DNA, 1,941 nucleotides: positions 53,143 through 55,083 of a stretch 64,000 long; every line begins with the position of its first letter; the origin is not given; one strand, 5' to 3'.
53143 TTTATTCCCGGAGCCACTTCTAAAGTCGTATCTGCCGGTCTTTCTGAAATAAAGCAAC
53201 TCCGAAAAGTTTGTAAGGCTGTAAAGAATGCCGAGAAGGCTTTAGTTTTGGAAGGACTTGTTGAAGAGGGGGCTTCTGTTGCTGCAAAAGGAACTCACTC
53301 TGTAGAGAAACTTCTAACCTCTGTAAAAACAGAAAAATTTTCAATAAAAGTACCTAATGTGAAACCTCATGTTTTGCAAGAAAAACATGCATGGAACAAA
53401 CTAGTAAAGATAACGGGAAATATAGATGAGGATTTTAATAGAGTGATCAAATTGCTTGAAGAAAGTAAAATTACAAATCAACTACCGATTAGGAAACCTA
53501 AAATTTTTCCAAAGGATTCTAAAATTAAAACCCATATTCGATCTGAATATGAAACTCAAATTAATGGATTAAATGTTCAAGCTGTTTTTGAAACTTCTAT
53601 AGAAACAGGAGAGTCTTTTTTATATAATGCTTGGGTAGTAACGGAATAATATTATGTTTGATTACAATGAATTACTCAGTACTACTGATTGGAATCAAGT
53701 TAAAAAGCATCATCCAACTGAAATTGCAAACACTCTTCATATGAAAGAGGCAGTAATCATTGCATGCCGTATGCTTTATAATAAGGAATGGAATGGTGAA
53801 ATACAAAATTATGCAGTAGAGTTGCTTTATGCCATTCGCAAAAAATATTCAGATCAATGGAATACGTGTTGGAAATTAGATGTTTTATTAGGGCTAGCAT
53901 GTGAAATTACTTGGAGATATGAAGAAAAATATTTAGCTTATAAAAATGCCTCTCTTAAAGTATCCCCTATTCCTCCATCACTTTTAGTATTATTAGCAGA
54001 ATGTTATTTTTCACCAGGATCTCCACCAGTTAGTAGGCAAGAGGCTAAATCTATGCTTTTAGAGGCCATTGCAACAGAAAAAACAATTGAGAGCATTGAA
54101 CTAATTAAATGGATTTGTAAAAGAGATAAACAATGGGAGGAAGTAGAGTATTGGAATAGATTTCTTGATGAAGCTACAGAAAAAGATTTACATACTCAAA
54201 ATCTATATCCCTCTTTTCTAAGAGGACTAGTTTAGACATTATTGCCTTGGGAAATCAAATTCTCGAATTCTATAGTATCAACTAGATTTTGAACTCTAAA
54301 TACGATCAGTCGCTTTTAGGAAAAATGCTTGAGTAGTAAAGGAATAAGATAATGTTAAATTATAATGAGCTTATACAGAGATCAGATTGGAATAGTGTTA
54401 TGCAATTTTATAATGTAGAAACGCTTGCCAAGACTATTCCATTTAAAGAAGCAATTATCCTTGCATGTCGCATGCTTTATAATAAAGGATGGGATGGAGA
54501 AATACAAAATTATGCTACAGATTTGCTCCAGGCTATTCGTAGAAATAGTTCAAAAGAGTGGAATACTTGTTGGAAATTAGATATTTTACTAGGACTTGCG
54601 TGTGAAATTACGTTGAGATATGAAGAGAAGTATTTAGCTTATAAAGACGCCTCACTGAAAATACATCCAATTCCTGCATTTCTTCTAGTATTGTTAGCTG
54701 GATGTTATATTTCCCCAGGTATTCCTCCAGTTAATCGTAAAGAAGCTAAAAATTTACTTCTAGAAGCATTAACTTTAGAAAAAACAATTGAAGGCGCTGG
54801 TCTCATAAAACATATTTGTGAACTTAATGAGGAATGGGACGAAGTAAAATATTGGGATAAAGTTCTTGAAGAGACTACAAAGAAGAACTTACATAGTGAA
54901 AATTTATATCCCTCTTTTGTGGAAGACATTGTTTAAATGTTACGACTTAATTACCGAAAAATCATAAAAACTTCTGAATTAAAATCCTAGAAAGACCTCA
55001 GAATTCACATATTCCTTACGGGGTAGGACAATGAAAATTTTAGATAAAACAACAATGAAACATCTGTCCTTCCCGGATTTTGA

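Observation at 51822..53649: Fragmented large membrane-anchored TPR protein with a polymorphic-toxin-like modular C-terminus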

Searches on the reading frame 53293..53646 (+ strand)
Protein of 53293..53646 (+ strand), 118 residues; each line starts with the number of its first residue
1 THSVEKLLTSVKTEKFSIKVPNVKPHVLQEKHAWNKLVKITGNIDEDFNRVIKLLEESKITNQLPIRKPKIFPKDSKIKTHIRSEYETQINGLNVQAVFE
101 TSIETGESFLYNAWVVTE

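Call 27: search_protein_representatives(protein=window:53293-53646:+)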
Query: 118 residues. Proteins with E-value up to 0.001 (for the whole library): 122; up to 1e-10: 70; up to 1e-30: 0. The best 122 are listed.
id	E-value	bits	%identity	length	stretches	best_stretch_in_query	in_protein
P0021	3.5e-23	97.7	49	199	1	6-117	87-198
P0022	8.5e-23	96.4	50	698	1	5-117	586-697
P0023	1.2e-22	95.9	50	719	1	9-117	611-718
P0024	4.5e-22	94.1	50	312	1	11-117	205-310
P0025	4.9e-22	94.0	50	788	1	7-117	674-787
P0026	1.1e-21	92.9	49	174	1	6-117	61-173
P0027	1.3e-21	92.6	51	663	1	8-117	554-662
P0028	5.9e-21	90.5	44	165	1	5-117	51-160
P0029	6.5e-21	90.4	45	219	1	10-117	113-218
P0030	8.1e-21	90.0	49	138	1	12-116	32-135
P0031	8.7e-21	90.0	48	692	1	7-117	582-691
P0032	1.6e-20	89.1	49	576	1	8-117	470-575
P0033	7.9e-20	86.9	57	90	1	28-117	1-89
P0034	1.2e-19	86.3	45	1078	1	8-117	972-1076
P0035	1.5e-19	86.0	42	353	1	13-117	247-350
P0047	1.4e-17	79.6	45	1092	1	7-117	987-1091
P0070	1.6e-13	66.6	43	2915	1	10-117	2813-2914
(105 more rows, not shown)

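Call 35: search_protein_families(library=pfam, alignment_id=A2, max_evalue=1)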
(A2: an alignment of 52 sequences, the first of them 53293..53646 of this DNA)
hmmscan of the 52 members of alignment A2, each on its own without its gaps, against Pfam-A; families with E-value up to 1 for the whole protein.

A. member 1, window:53293-53646:+ (118 aa): 0 families

B. families by the number of members that match (of 52 scanned): 40 families (the first 25 are shown)
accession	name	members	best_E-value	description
PF15534.11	Ntox35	22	0.00027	Bacterial toxin 35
PF15923.10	DUF4745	3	0.011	Domain of unknown function (DUF4745)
PF14566.11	PTPlike_phytase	2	0.029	Inositol hexakisphosphate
PF16197.11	KAsynt_C_assoc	2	0.07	Ketoacyl-synthetase C-terminal extension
PF08917.16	ecTbetaR2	2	0.084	Transforming growth factor beta receptor 2 ectodomain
PF13117.11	Cag12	1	0.016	Cag pathogenicity island protein Cag12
PF06798.17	PrkA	1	0.018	PrkA serine protein kinase C-terminal domain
PF25025.1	EF-Ts_N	1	0.02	Elongation factor Ts, mitochondrial, N-terminal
PF10711.15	DUF2513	1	0.021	Hypothetical protein (DUF2513)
PF09170.16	STN1_2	1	0.023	CST, complex subunit STN1, C terminal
PF18299.6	R2K_2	1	0.023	ATP-grasp domain, R2K clade family 2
PF01166.23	TSC22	1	0.033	TSC-22/dip/bun family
PF07206.16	Baculo_LEF-10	1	0.037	Baculovirus late expression factor 10 (LEF-10)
PF20687.2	CsoSCA_N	1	0.045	Carboxysome Shell Carbonic Anhydrase, N-terminal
PF21017.2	PHA01746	1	0.066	PHA01746-like protein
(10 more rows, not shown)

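Call 40: predict_structure(alignment_id=A2)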
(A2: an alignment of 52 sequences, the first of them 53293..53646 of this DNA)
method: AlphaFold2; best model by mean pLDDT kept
length: 118 residues; sequences in the alignment: 52
mean_pLDDT: 87.6   pTM: 0.78
mean pLDDT of the five models: 87.6, 86.7, 86.2, 84.5, 83.5
residues with pLDDT >= 90: 76; 70-90: 28; 50-70: 11; < 50: 3
segments of 3 or more residues with pLDDT < 50: none
pLDDT, mean of each block of 10 residues (from residue 1): 51 72 94 96 96 94 91 86 95 96 89 93
secondary structure, 60 per line:
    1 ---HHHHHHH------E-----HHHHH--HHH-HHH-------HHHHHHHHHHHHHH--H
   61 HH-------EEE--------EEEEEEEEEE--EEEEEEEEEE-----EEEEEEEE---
elements in order: H4-10 H23-27 H44-57 E70-72 E81-90 E93-102 E108-115

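Call 43: fold_search(model_id=the predicted structure, library=pdb)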
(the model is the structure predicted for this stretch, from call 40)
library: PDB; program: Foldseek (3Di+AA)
matches with E <= 10: 578; with E <= 0.001: 0
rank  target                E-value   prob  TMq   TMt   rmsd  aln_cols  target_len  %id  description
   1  4qan_B                2.6e-02  0.63  0.34  0.15  10.6       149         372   11  Crystal structure of a cystatin-like protein (RUMGNA_02398) from Ruminococcus gnavus ATCC 29149 at 2.10 A resolution (released 2014-07-23)
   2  5tpj                  2.8e-02  0.63  0.32  0.31  10.6       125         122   16  Crystal structure of a de novo designed protein with curved beta-sheet (released 2017-01-25)
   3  5trv                  9.2e-02  0.30  0.28  0.28   9.9       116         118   13  Crystal structure of a de novo designed protein with curved beta-sheet (released 2017-01-25)
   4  6d63_D                1.2e-01  0.21  0.27  0.27  13.5       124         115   11  The structure of AtzH: a little known member of the atrazine breakdown pathway (released 2018-11-14)
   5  5tph_B                1.3e-01  0.25  0.30  0.29  12.3       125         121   13  Crystal structure of a de novo designed protein homodimer with curved beta-sheet (released 2017-01-25)
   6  3blz_F                1.6e-01  0.33  0.25  0.24   6.2        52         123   17  Crystal structure of a ntf2-like protein of unknown function (sbal_0622) from shewanella baltica os155 at 1.75 A resol (released 2007-12-25)
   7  6w3f_B                1.6e-01  0.20  0.25  0.26   7.6        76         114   14  Rd1NTF2_05_I64F_A80G_T94P_D101K_L106W (released 2020-04-15)
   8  6d63_F                1.6e-01  0.20  0.28  0.26  13.0       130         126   12  The structure of AtzH: a little known member of the atrazine breakdown pathway (released 2018-11-14)
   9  6w3f_A                1.6e-01  0.16  0.24  0.25   6.5        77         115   10  Rd1NTF2_05_I64F_A80G_T94P_D101K_L106W (released 2020-04-15)
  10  2qgu                  1.7e-01  0.10  0.23  0.17  12.3       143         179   11  Three-dimensional structure of the phospholipid-binding protein from Ralstonia solanacearum Q8XV73_RALSQ in complex with (released 2007-07-24)
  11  3zg5_A                2.0e-01  0.25  0.31  0.09   9.6       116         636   16  Crystal structure of PBP2a from MRSA in complex with peptidoglycan analogue at allosteric (released 2013-10-09)
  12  3blz_A                2.3e-01  0.47  0.27  0.26   5.9        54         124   17  Crystal structure of a ntf2-like protein of unknown function (sbal_0622) from shewanella baltica os155 at 1.75 A resol (released 2007-12-25)
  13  6w90                  2.3e-01  0.38  0.28  0.26   5.6        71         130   18  De novo designed NTF2 fold protein NT-9 (released 2020-08-19)
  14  5u35_B                2.3e-01  0.30  0.33  0.32   8.5       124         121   12  Crystal structure of a de novo designed protein with curved beta-sheet (released 2017-01-25)
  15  3h51_B                2.3e-01  0.15  0.27  0.24   5.7        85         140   13  Crystal structure of Putative calcium/calmodulin dependent protein kinase II association domain (NP_636218.1) from XAN (released 2009-05-05)
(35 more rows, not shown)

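Call 48: search_solved_structures(query=A2, max_evalue=10, show_alignments=2)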
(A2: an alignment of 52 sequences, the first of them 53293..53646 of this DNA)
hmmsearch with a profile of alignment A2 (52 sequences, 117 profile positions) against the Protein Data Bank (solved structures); distinct sequences matched with E-value up to 10: 3.
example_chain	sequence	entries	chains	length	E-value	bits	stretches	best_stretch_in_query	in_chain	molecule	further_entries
23vu_A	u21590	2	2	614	1.7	12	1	25-52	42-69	UnCas12m4a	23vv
5jcv_A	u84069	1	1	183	2.3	11.5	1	41-108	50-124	Lmo2181 protein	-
1reg_X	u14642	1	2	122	5.1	10.4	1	37-100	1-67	T4 REGA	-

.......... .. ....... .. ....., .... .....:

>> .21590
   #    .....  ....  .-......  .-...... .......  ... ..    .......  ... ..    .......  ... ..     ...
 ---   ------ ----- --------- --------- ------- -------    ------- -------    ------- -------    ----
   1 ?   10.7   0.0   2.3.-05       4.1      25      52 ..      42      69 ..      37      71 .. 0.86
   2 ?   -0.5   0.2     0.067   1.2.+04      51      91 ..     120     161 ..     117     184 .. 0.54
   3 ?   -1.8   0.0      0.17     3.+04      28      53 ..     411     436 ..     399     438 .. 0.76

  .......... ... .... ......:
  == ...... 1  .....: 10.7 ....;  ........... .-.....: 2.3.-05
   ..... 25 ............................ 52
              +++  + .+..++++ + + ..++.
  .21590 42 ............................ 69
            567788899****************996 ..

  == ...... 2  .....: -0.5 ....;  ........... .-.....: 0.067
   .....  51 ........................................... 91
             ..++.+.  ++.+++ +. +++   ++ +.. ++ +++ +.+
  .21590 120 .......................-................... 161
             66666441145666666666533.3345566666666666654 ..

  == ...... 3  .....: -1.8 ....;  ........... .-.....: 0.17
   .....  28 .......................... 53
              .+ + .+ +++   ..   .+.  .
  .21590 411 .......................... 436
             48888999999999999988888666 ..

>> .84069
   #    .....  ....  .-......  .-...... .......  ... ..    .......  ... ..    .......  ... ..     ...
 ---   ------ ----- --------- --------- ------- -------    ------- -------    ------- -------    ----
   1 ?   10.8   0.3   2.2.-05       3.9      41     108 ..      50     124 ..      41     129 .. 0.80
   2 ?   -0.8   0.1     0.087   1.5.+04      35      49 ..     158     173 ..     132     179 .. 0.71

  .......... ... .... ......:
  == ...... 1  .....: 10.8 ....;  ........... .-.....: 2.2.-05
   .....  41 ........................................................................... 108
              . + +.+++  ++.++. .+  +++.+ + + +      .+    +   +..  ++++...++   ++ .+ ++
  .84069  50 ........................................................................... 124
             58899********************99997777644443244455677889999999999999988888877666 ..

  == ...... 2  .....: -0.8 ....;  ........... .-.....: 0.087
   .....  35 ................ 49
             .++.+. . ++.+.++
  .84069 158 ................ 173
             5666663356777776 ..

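Call 60: find_encoding_contigs(protein=P0070, flank=4000, max_places=2)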
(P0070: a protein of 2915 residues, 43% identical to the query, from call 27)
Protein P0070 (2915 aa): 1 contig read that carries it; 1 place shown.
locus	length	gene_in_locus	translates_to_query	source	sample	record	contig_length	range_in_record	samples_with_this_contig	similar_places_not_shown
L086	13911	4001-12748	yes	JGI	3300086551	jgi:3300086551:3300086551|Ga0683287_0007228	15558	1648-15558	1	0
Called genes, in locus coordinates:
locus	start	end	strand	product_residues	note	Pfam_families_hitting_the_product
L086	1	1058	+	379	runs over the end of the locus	-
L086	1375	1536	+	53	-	-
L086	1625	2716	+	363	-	-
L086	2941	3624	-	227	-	PF00881:Nitroreductase, PF14512:TM1586_NiRdase (faint)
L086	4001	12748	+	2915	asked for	PF20148:DUF6531, PF25023:TEN_YD-shell, PF05593:RHS_repeat (weak), PF25023:TEN_YD-shell, PF05593:RHS_repeat (weak), PF25023:TEN_YD-shell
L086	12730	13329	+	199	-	-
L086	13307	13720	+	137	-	-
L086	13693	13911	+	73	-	?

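Call 61: find_encoding_contigs(protein=P0047, flank=4000, max_places=2)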
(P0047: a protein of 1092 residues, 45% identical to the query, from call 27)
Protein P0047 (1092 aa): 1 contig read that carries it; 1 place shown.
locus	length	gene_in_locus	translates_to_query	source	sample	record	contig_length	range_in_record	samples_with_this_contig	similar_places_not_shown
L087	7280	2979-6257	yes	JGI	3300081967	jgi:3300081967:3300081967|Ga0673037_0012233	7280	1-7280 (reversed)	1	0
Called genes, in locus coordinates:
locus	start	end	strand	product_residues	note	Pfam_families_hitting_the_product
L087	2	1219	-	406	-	?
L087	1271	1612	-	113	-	PF05717:TnpB_IS66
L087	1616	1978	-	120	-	-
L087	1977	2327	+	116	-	-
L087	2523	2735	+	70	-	-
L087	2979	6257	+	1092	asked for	PF00515:TPR_1, PF07719:TPR_2 (weak), PF13424:TPR_12 (weak), PF13432:TPR_16, PF00515:TPR_1 (weak), PF13414:TPR_11 (weak), PF13371:TPR_9 (weak), PF00515:TPR_1, +16 more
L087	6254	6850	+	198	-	-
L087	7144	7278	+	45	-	?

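Call 66: search_protein_families(library=ncbifam, max_evalue=0.1, proteins=[P0047])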
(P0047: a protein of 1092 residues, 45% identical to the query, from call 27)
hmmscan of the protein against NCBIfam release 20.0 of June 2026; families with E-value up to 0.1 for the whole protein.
P0047 (1092 aa): 29 families (the best 25 are shown)
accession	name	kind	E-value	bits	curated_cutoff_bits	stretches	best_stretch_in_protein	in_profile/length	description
TIGR02917.1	PEP_TPR_lipo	equivalog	1.1e-32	112.9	312.2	4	289-457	166-334/899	XrtA/PEP-CTERM system TPR-repeat protein PrsT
TIGR02521.1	type_IV_pilW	equivalog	2e-31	109.3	154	5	287-351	36-100/234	type IV pilus biogenesis/stability protein PilW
NF040959.1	MamA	equivalog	1.8e-30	105.9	200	4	272-361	95-184/204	magnetosome protein MamA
TIGR00990.1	3a0801s09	subfamily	1.3e-24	86.8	757.25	3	283-525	332-572/615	mitochondrial import receptor subunit TOM70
NF008391.2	PRK11189.1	equivalog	2.1e-21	76.7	250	3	355-449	70-164/297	lipoprotein NlpI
NF033762.1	social_mot_Tgl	equivalog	2.4e-19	69.7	225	2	287-444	36-196/252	social motility TPR repeat lipoprotein Tgl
TIGR02552.1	LcrH_SycD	equivalog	3.2e-18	65.8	104.8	3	294-376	30-112/136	SycD/LcrH family type III secretion system chaperone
NF047558.1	TPR_END_plus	domain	2e-15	56.5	32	4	285-316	2-33/56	TPR end-of-group domain-containing protein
NF047371.1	FlcA_CTERM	equivalog_domain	1.3e-14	53.6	300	3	469-660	321-534/646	periplasmic flagellar collar protein FlcA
NF033758.1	gliding_GltE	equivalog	2.3e-13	49.9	225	3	348-461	220-333/411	adventurous gliding motility TPR repeat lipoprotein GltE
NF007302.0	PRK09782.1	equivalog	6.2e-13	47.6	1223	2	295-370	592-664/990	phage receptor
NF002725.1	PRK02603.1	equivalog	1.6e-12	47.8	143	4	278-377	32-133/173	photosystem I assembly protein Ycf3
NF033920.0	C39_PA2778_fam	equivalog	8e-09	35.3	150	1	388-449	194-255/255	PA2778 family cysteine peptidase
NF047507.1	TPR_BatC_Lepto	exception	9e-09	35.1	175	2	270-349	49-129/214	TPR repeat-containing protein BatC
NF053607.1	CHU_0125_OmpA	equivalog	2.2e-08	33.1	620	2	542-677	30-163/639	CHU_0125 family OmpA-like outer membrane integrity protein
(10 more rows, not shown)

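Call 85: find_homologous_proteins(query=A2, max_evalue=0.001)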
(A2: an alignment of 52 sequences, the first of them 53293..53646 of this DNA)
Query A2 (52 sequences) (118 aa, profile of the alignment): 13 proteins with E <= 0.001 among 428 candidates.
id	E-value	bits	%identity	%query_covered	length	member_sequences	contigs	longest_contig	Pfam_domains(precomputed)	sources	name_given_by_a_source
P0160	3.2e-41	158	50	96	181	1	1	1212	-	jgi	jgi:hypothetical protein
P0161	1.8e-39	152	45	92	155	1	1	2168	-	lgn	-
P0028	3.7e-37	145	43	94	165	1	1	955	-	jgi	jgi:hypothetical protein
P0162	6.7e-37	144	46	95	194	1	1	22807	-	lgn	-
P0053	2.6e-35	139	40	92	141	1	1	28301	-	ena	-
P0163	5.0e-33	131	39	89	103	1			-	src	-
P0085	3.0e-32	129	40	83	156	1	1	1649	-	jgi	jgi:hypothetical protein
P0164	7.7e-32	128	39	82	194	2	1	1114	-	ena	-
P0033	8.7e-31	124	54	76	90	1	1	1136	-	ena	-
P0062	3.5e-30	122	47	76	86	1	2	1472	-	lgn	-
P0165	6.8e-27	112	52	76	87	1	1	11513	-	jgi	-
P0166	2.8e-20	90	38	78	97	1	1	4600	-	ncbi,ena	-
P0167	1.9e-8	52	39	38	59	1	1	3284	-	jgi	jgi:hypothetical protein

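Call 92: fold_search(model_id=the predicted structure, library=viral)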
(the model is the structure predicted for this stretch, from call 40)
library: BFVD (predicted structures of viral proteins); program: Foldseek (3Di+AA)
matches with E <= 10: 658; with E <= 0.001: 0
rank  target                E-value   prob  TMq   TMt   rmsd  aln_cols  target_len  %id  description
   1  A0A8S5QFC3            2.0e-02  0.97  0.47  0.16   5.0       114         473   13  Minor capsid protein [Siphoviridae sp. ctoRD1]
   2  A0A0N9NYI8            2.4e-02  0.60  0.28  0.19  14.0       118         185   14  (no name in the UniProt tables at hand)
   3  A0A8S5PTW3            2.9e-02  0.95  0.48  0.14   7.0       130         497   15  Minor capsid protein [Siphoviridae sp. ctJER10]
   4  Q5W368                4.4e-02  0.33  0.27  0.25  12.4       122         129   13  Uncharacterized protein [Sulfolobus islandicus rod-shaped virus 1]
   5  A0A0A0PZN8            5.0e-02  0.38  0.23  0.29  13.9        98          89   15  DUF7355 domain-containing protein [Pectobacterium bacteriophage PM2]
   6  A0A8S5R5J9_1          5.3e-02  0.41  0.32  0.06  13.0       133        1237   14  Uncharacterized protein [Myoviridae sp. ctxbQ4]
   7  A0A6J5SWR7            5.7e-02  0.20  0.24  0.18  11.2       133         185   14  Uncharacterized protein [uncultured Caudovirales phage]
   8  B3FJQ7                6.4e-02  0.87  0.28  0.23   4.0        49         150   20  Uncharacterized protein [Pseudomonas phage 201phi2-1]
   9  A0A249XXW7            7.2e-02  0.38  0.29  0.29  14.4       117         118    9  Uncharacterized protein [Enterococcus phage EF1]
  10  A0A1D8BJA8            8.6e-02  0.13  0.23  0.10  13.2       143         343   12  SIFV.gp54-like protein [Sulfolobus islandicus filamentous virus 2]
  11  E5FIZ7                1.3e-01  0.20  0.24  0.29  14.3       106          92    8  Uncharacterized protein cd.3 [Escherichia phage vB_EcoM_VR7]
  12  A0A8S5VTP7            1.3e-01  0.18  0.24  0.08  12.1       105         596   14  Anastral spindle 2 [Ackermannviridae sp.]
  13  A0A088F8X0            1.6e-01  0.20  0.26  0.16  14.5       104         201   12  Uncharacterized protein [Mycobacterium phage Squirty]
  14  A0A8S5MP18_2          1.9e-01  0.33  0.30  0.06   7.5        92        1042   10  PolyVal ADP-ribosyltransferase [Siphoviridae sp. ctLR131]
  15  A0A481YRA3            2.1e-01  0.14  0.22  0.17  12.9       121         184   12  Uncharacterized protein [Pithovirus LCDPAC02]
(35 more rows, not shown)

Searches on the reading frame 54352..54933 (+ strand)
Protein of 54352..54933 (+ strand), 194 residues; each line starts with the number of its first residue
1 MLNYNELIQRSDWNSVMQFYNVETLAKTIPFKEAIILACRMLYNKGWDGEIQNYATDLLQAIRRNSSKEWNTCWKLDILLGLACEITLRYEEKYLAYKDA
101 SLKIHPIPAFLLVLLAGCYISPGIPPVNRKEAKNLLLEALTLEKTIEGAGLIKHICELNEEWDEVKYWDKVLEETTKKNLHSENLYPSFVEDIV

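Call 8: search_protein_families(library=pfam, max_evalue=1, proteins=[window:54352-54933:+])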
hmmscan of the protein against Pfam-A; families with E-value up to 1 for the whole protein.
window:54352-54933:+ (194 aa): 0 families

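Call 53: find_homologous_proteins(query=window:54352-54933:+, max_evalue=0.001)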
Query window:54352-54933:+ (194 aa): 17 proteins with E <= 0.001 among 147 candidates.
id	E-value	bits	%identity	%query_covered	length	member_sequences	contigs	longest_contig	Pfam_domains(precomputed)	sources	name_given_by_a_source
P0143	9.9e-116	402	91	100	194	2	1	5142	-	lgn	-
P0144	6.1e-99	347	78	100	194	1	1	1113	-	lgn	-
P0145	2.0e-95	336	75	100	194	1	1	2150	-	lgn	-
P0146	8.8e-95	334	75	98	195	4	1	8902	-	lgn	-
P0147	2.4e-89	316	70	100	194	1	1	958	-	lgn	-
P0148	3.7e-84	299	68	98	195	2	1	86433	-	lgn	-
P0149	4.7e-84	299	67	100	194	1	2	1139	-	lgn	-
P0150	1.1e-82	294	72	92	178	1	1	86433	-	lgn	-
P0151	9.6e-79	282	66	92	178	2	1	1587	-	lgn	-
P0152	1.5e-78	281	63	100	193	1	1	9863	-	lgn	-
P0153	8.9e-78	278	63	100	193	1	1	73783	-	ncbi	ncbi:MAG: hypothetical protein ACRCSV_03025 [Chlamydiales bacterium]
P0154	1.6e-76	274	62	100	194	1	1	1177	-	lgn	-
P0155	1.4e-72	262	61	97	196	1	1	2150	-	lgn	-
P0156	5.5e-63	230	55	100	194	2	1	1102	-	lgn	-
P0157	6.1e-60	220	53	100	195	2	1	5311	-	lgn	-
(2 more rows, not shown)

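Call 56: find_encoding_contigs(protein=P0152, flank=6000, max_places=2)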
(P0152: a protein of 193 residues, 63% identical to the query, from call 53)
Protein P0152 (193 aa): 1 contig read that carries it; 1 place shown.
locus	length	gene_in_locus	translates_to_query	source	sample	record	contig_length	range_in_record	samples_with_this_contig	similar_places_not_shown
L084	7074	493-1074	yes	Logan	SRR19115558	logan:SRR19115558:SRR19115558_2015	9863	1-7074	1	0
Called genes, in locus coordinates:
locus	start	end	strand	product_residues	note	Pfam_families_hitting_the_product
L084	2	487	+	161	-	?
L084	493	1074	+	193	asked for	-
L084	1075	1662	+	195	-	-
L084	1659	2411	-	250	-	-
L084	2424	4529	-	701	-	PF01138:RNase_PH, PF03725:RNase_PH_C, PF03726:PNPase, PF01138:RNase_PH, PF00013:KH_1, PF00575:S1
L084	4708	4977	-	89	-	PF00312:Ribosomal_S15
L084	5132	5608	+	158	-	PF00383:dCMP_cyt_deam_1, PF14437:MafB19-deam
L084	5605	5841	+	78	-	-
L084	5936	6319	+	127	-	PF01197:Ribosomal_L31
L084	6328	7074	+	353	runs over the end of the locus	PF03462:PCRF, PF00472:RF-1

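Call 58: find_encoding_contigs(protein=P0153, flank=3000, max_places=2)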
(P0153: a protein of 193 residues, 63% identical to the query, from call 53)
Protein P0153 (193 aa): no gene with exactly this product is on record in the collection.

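Call 66: search_protein_families(library=ncbifam, max_evalue=0.1, proteins=[window:54352-54933:+])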
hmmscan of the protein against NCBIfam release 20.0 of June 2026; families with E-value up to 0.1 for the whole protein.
window:54352-54933:+ (194 aa): 0 families
